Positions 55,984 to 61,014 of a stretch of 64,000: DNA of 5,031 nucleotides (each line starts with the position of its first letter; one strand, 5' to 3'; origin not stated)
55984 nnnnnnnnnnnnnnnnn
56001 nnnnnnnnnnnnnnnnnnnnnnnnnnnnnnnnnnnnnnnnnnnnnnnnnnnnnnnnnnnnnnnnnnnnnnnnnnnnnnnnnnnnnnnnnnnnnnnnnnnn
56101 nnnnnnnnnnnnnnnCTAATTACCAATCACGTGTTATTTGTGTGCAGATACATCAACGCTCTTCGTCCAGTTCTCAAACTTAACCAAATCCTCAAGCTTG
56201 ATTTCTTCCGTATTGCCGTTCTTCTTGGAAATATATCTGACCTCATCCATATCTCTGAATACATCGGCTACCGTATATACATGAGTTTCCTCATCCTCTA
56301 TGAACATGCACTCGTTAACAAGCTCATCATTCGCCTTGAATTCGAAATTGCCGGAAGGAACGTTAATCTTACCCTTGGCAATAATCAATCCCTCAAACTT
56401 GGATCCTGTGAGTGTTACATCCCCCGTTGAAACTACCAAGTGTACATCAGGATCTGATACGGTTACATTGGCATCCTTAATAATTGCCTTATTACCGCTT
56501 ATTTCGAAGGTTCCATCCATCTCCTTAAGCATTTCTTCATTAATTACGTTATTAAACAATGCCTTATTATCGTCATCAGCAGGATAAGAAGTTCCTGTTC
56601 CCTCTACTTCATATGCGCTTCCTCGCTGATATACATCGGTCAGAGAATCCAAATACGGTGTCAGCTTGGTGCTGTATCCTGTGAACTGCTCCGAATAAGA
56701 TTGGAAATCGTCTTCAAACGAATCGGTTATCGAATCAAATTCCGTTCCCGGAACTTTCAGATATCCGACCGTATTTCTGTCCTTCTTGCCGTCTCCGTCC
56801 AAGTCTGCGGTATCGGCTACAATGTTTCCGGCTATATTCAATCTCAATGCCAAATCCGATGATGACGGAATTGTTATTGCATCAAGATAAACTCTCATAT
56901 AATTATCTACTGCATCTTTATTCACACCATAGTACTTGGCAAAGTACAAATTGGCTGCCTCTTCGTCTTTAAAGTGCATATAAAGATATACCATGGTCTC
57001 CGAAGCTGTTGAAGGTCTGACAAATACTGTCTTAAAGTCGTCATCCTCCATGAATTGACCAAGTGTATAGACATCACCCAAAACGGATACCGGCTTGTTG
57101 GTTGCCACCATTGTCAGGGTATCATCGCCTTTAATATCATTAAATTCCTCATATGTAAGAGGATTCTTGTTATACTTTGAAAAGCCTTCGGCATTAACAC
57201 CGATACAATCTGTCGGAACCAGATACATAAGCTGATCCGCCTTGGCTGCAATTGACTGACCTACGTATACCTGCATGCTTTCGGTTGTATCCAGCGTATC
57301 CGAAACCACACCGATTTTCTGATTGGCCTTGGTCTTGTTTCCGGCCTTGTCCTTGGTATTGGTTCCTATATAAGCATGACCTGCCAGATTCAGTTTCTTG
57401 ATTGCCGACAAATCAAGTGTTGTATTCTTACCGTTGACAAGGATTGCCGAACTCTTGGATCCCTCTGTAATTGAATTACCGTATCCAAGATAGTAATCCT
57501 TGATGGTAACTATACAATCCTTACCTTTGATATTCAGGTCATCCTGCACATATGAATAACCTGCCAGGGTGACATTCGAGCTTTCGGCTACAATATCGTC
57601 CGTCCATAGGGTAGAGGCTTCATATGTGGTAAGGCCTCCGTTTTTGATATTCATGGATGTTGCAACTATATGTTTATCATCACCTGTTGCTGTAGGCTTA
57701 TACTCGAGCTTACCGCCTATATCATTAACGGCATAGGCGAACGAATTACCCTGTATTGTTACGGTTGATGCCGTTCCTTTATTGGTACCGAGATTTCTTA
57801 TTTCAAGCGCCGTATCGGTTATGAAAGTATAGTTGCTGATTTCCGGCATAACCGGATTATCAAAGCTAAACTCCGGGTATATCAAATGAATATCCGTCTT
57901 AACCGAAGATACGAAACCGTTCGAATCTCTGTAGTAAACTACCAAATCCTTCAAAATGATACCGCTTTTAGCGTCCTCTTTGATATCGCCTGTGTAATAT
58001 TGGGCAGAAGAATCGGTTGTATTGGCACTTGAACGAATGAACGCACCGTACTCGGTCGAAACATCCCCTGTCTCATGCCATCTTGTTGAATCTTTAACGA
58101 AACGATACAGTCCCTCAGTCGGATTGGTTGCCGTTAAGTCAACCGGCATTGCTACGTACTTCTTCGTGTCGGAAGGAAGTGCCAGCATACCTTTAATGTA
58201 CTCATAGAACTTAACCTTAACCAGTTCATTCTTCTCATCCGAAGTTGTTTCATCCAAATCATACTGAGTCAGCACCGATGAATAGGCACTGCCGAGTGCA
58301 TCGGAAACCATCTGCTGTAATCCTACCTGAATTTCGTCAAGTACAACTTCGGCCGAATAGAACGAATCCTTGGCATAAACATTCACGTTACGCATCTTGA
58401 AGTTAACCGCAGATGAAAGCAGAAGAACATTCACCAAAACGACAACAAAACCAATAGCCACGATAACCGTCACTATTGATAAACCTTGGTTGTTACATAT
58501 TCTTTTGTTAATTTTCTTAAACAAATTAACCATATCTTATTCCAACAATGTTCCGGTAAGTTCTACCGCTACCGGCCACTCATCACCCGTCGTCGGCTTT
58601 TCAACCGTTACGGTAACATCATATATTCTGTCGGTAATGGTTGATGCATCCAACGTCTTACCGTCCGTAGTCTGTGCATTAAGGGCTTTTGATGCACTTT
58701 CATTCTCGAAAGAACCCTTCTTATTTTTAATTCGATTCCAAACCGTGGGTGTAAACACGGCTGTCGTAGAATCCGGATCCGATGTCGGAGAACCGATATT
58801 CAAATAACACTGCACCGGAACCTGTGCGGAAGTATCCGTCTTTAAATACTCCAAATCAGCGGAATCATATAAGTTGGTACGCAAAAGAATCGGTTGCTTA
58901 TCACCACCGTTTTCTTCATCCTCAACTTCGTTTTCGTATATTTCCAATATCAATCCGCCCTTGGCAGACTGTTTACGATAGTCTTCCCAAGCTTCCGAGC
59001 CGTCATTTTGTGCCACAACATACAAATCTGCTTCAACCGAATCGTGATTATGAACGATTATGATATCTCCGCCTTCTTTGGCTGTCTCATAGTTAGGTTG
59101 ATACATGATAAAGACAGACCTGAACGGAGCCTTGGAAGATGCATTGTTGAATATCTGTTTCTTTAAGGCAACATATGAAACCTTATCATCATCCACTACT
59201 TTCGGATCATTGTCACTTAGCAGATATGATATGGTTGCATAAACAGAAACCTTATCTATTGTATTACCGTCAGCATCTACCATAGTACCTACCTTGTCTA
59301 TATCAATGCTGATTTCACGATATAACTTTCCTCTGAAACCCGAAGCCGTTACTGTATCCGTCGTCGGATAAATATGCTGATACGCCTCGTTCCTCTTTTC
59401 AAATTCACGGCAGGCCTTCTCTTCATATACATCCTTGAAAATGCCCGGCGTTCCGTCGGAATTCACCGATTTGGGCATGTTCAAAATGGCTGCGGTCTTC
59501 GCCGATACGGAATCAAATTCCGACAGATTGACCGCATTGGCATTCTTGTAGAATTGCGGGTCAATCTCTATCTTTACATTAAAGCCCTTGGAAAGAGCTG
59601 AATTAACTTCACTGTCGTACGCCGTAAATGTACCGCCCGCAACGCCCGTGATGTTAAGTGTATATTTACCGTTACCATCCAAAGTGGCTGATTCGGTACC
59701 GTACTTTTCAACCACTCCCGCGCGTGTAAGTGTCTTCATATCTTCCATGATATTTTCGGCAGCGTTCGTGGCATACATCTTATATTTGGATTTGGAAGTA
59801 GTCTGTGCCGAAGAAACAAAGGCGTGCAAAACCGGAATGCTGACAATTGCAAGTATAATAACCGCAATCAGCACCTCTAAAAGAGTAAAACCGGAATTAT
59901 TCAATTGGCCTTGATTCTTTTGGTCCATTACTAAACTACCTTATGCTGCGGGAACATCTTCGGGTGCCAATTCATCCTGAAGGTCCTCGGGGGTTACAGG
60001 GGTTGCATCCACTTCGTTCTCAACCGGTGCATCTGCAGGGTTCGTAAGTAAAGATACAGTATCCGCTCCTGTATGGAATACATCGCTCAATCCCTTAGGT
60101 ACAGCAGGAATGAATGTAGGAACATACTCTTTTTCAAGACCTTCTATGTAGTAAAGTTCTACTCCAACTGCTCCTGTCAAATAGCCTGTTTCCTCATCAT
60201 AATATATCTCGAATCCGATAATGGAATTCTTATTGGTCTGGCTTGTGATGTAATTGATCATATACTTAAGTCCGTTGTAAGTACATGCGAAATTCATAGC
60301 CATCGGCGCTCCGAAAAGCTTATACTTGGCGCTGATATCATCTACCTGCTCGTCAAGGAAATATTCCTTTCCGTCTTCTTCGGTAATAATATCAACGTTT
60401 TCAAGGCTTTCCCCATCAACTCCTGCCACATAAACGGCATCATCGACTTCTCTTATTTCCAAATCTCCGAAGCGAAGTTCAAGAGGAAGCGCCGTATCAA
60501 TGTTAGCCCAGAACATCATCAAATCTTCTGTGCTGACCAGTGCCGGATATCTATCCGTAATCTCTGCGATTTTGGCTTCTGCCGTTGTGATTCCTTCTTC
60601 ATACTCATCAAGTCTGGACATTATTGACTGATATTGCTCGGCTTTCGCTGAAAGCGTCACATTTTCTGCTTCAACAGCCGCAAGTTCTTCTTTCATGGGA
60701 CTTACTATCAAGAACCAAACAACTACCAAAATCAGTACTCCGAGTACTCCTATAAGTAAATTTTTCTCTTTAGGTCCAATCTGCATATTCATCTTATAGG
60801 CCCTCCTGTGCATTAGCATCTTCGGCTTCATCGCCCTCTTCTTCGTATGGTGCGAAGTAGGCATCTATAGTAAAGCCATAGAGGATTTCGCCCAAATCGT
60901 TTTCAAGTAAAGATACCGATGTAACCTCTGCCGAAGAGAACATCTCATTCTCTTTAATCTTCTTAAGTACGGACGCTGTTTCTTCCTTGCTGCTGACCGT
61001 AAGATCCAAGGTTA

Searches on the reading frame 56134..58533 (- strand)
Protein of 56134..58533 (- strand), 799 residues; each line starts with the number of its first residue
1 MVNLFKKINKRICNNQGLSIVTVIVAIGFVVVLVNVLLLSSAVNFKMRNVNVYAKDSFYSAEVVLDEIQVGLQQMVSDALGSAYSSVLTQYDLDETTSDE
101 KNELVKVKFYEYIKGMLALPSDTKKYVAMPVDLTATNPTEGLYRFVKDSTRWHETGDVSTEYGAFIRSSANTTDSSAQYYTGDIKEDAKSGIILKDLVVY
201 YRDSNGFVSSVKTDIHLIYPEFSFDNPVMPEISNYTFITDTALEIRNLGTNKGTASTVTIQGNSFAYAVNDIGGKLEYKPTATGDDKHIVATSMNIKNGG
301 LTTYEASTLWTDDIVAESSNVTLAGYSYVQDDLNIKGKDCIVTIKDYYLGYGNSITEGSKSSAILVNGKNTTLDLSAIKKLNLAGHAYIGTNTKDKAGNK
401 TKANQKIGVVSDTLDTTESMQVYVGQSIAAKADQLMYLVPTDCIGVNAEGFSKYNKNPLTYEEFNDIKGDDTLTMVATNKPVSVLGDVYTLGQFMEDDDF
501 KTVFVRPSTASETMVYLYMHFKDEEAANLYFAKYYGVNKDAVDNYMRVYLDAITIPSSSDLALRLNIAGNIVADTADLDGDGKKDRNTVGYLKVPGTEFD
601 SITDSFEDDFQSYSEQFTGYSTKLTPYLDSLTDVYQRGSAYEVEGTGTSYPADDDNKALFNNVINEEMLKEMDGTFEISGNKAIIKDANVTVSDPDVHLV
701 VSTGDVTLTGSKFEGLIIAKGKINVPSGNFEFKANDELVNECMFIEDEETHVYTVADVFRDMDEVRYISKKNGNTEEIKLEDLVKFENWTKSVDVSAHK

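Call 5: search_protein_families(library=pfam, proteins=[window:56134-58533:-], max_evalue=0.01)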
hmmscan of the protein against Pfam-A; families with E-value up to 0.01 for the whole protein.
window:56134-58533:- (799 aa): 0 families

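Call 72: search_protein_families(library=pfam, proteins=[window:56134-58533:-], max_evalue=1)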
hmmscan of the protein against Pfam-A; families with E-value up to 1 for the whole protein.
window:56134-58533:- (799 aa): 0 families

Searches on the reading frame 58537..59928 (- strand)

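Call 5: search_protein_families(library=pfam, proteins=[window:58537-59928:-], max_evalue=0.01)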
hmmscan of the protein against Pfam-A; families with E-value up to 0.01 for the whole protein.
window:58537-59928:- (463 aa): 1 family
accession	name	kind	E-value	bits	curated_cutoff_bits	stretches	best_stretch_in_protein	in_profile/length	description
PF07963.17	N_methyl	-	4.1e-07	29.7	21.2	1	10-33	3-26/27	Prokaryotic N-terminal methylation motif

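Call 72: search_protein_families(library=pfam, proteins=[window:58537-59928:-], max_evalue=1)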
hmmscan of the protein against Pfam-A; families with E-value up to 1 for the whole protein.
window:58537-59928:- (463 aa): 1 family
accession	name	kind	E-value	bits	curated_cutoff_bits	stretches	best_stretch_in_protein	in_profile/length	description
PF07963.17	N_methyl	-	4.1e-07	29.7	21.2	1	10-33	3-26/27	Prokaryotic N-terminal methylation motif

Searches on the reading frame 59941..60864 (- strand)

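Call 5: search_protein_families(library=pfam, proteins=[window:59941-60864:-], max_evalue=0.01)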
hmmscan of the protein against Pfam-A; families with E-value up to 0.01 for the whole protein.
window:59941-60864:- (307 aa): 1 family
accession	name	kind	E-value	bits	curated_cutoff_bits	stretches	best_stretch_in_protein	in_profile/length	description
PF04612.17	T2SSM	-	0.00072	20.2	27.8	1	29-87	11-69/160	Type II secretion system (T2SS), protein M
